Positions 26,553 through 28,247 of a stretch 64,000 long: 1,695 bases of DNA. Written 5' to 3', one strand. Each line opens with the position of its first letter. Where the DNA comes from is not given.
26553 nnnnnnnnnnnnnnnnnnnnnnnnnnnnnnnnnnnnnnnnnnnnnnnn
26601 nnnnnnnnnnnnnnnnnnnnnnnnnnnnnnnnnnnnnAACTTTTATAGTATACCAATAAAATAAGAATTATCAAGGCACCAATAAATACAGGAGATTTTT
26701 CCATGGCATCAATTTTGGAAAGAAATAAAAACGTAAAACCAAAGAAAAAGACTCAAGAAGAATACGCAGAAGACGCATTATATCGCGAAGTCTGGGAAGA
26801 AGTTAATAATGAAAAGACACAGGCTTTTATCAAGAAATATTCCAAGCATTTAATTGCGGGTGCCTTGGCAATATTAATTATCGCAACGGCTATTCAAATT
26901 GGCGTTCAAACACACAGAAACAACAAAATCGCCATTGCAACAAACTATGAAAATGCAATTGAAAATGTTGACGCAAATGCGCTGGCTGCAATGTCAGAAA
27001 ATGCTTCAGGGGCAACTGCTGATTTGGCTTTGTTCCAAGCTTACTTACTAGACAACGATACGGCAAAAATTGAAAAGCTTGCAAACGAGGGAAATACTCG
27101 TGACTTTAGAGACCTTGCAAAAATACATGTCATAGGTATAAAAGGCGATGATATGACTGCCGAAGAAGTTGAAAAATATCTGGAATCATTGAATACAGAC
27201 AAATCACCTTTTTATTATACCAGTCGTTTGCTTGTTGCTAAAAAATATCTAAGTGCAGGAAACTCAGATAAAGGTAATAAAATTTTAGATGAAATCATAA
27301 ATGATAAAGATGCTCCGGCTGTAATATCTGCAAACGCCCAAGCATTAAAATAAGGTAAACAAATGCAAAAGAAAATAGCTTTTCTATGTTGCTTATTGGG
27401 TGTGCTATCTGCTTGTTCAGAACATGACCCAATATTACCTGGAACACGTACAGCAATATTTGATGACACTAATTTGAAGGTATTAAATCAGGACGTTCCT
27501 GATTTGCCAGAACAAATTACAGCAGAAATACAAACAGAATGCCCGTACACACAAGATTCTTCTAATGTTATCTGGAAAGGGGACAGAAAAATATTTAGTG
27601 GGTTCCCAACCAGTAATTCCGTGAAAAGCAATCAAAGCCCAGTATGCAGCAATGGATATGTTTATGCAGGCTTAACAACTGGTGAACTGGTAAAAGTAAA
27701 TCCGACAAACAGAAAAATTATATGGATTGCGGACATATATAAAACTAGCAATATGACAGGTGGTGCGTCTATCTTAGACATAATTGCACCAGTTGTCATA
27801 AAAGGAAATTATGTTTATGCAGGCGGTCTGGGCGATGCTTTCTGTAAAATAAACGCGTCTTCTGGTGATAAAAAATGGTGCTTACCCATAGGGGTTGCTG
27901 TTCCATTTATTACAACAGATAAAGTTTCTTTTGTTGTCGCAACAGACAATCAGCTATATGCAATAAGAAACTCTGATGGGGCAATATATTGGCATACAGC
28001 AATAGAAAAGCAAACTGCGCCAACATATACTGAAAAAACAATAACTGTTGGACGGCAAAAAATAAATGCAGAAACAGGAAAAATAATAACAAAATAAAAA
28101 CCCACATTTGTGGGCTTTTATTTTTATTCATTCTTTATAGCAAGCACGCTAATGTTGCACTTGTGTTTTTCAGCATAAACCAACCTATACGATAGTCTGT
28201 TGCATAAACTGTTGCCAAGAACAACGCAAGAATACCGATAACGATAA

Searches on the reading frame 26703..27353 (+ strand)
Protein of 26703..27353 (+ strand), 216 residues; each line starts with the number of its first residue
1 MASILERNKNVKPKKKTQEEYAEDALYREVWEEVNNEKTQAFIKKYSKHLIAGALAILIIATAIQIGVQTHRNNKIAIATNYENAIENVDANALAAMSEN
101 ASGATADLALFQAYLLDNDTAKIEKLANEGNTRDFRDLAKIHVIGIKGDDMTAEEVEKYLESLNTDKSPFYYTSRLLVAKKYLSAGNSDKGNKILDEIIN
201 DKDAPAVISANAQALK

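Call 24: search_protein_families(library=pfam, proteins=[window:26703-27353:+], max_evalue=0.00001)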
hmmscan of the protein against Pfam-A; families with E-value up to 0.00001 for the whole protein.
window:26703-27353:+ (216 aa): 0 families

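Call 70: search_protein_families(library=pfam, proteins=[window:26703-27353:+], max_evalue=0.01)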
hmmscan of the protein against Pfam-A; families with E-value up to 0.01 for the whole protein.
window:26703-27353:+ (216 aa): 2 families
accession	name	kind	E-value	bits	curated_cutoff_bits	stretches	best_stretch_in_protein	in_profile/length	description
PF10858.15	DUF2659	-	1.3e-05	25.5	27.7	1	150-216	147-213/216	Protein of unknown function (DUF2659)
PF09976.15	TPR_21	-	0.0028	17.9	25.5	0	41-102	2-63/193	Tetratricopeptide repeat-like domain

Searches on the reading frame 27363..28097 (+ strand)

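Call 24: search_protein_families(library=pfam, proteins=[window:27363-28097:+], max_evalue=0.00001)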
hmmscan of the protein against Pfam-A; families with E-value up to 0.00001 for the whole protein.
window:27363-28097:+ (244 aa): 2 families
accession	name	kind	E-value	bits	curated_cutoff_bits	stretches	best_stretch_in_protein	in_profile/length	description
PF13360.13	PQQ_2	-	4.7e-16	59.6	27.6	1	62-211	88-232/233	Outer membrane protein assembly factor BamB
PF13570.13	Beta-prop_ACSF4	-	2.6e-06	27.5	133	1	76-217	82-215/329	Beta-alanine-activating enzyme, beta-propeller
